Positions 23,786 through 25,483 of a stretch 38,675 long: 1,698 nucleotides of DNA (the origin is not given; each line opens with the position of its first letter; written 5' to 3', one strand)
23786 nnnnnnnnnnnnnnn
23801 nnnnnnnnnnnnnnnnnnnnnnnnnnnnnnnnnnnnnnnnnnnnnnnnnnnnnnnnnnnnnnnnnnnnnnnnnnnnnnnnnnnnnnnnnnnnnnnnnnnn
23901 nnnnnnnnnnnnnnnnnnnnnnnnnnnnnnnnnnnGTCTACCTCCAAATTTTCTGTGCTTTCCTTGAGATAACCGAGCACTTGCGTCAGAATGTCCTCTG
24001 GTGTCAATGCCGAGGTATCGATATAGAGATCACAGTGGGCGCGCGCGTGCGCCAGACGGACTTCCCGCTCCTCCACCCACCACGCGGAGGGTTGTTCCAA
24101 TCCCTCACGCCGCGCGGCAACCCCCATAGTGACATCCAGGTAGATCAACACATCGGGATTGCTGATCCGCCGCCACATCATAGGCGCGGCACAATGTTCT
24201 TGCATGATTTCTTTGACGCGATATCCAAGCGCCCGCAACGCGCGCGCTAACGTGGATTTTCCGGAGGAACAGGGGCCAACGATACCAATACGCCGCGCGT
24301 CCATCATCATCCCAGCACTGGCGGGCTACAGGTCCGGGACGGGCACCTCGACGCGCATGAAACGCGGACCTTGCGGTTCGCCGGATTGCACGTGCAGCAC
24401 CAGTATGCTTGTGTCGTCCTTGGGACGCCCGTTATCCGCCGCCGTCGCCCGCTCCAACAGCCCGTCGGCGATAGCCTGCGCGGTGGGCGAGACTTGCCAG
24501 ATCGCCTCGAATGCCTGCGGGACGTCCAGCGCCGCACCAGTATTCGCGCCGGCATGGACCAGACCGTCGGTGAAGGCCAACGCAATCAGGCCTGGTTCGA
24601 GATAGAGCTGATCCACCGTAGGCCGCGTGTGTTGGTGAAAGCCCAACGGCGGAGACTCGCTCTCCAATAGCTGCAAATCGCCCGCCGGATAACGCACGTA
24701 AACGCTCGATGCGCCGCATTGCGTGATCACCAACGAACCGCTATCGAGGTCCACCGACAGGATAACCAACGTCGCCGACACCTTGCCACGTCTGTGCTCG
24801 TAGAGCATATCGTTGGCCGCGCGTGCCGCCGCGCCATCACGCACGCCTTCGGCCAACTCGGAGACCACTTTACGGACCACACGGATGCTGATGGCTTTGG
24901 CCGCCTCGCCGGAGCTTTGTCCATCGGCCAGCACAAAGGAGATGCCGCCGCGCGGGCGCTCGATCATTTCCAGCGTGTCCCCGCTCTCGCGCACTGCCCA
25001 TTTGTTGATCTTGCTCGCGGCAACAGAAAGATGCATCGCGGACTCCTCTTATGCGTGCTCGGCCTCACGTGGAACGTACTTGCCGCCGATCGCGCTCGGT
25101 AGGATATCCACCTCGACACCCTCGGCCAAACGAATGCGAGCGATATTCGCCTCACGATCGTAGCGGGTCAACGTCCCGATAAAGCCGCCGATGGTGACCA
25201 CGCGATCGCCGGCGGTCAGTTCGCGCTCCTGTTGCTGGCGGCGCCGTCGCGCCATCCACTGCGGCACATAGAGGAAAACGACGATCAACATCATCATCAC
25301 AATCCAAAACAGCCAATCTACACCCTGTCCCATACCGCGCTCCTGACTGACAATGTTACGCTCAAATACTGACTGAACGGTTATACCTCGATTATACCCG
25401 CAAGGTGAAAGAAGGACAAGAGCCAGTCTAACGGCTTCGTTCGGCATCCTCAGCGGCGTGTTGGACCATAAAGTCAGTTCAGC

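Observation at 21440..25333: RtcB-archease cassette extended by a PP2C phosphatase and a double P-loop (kinase-like + MobB) protein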

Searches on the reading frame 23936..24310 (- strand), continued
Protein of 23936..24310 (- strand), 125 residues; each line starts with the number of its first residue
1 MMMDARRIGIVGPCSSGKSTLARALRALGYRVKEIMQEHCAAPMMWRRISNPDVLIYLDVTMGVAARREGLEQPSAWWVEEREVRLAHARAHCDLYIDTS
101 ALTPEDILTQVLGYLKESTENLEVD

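Call 78: search_solved_structures(query=A3, max_evalue=1, show_alignments=2)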
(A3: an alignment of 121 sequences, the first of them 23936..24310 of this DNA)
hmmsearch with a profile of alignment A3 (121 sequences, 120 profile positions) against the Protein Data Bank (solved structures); distinct sequences matched with E-value up to 1: 48.
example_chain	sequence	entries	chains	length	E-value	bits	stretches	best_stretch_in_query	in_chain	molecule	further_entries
6c2u_A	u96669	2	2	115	1.5e-05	27.9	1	4-27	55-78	phosphate-loop protein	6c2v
3r8c_A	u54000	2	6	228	0.0013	21.6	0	50-113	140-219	Cytidylate kinase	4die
1q3t_A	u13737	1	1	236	0.0026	20.6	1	2-26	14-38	Cytidylate kinase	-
8puu_A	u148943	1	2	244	0.0085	19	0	41-67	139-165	Deoxynucleoside kinase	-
9d2f_A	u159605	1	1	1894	0.014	18.2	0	5-26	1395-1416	Adenylate kinase 9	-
5yv5_A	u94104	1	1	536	0.019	17.8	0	4-25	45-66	ATPase RIL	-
1yqt_A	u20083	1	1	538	0.019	17.8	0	4-25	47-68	RNase l inhibitor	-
9fqr_Xf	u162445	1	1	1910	0.026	17.4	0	7-42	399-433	Cilia- and flagella-associated protein 276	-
7yq0_A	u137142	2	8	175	0.034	17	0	4-31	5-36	Adenylyl-sulfate kinase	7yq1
1kag_A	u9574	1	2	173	0.037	16.9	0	3-27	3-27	Shikimate kinase I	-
1uf9_A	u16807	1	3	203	0.057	16.3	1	5-33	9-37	TT1252 protein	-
2qg6_A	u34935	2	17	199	0.069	16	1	3-80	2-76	Nicotinamide riboside kinase 1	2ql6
4rh7_A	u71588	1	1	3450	0.086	15.7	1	4-44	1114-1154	Green fluorescent protein/Cytoplasmic dynein 2 heavy chain 1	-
37fc_A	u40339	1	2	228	0.09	15.7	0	4-26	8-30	Cytidylate kinase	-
2p0e_A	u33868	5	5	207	0.094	15.6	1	3-80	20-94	Nicotinamide riboside kinase 1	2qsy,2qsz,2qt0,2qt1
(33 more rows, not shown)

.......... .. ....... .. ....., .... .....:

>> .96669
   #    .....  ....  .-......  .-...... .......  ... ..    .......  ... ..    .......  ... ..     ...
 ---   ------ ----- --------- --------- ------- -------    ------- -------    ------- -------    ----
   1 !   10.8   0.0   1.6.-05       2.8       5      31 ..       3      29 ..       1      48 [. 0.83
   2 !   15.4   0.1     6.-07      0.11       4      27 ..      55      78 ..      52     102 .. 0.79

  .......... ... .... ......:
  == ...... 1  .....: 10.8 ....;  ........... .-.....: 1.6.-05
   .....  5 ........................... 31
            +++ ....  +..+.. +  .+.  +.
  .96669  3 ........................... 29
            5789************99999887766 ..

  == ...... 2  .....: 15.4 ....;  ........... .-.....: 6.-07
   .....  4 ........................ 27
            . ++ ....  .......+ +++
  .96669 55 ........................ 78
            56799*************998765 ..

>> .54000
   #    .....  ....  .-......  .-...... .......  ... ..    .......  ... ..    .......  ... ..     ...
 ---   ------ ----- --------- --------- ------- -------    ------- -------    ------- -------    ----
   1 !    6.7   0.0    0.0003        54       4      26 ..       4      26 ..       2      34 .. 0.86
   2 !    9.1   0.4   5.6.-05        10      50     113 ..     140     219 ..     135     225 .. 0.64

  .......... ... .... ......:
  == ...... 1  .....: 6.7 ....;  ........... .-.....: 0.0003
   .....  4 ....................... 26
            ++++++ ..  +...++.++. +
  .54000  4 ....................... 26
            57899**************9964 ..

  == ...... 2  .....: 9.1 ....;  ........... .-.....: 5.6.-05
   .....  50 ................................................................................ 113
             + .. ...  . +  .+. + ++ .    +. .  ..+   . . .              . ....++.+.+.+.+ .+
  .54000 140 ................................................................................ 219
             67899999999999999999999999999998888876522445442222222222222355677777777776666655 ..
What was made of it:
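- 23936..24310 (-): N-terminal ~125-aa P-loop domain of the fusion protein. In most relatives it is a separate ~115-128-aa gene. Minimal kinase-type fold. The family profile weakly hits cytidylate kinase (call 78).
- Closest known: RapZ N-terminal kinase-like domain, Rv1421 N-domain, and shikimate/NMP kinases. Same: Walker A and the C-terminal 'DTS' segment are similar to cytidylate kinase (call 78).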

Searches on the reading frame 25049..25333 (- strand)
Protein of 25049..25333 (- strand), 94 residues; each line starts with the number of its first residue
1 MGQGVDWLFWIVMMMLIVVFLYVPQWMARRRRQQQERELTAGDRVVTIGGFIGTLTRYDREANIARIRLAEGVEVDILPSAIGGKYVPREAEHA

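Call 3: search_protein_families(library=pfam, proteins=[window:25049-25333:-], max_evalue=0.01)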
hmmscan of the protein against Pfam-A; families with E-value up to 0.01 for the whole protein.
window:25049-25333:- (94 aa): 1 family
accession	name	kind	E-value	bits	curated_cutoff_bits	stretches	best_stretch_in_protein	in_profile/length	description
PF02699.20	YajC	-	1.9e-13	50.5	28.2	1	8-82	4-76/78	Preprotein translocase subunit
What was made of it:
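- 25049..25333 (-): yajC (94 aa), first gene of the co-directional run; probably incidental to the RNA-ligase module. PF02699 1.9e-13 (call 3).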

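Call 4: search_protein_families(library=ncbifam, proteins=[window:25049-25333:-], max_evalue=0.01)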
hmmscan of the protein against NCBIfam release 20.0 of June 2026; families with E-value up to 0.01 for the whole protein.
window:25049-25333:- (94 aa): 2 families
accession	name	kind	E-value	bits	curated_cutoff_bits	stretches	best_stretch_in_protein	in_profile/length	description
TIGR00739.1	yajC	equivalog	8.2e-10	38.6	44.2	1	8-82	6-79/84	preprotein translocase subunit YajC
NF005100.0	PRK06531.1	equivalog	5.1e-06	26.3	129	1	8-63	6-61/121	preprotein translocase subunit YajC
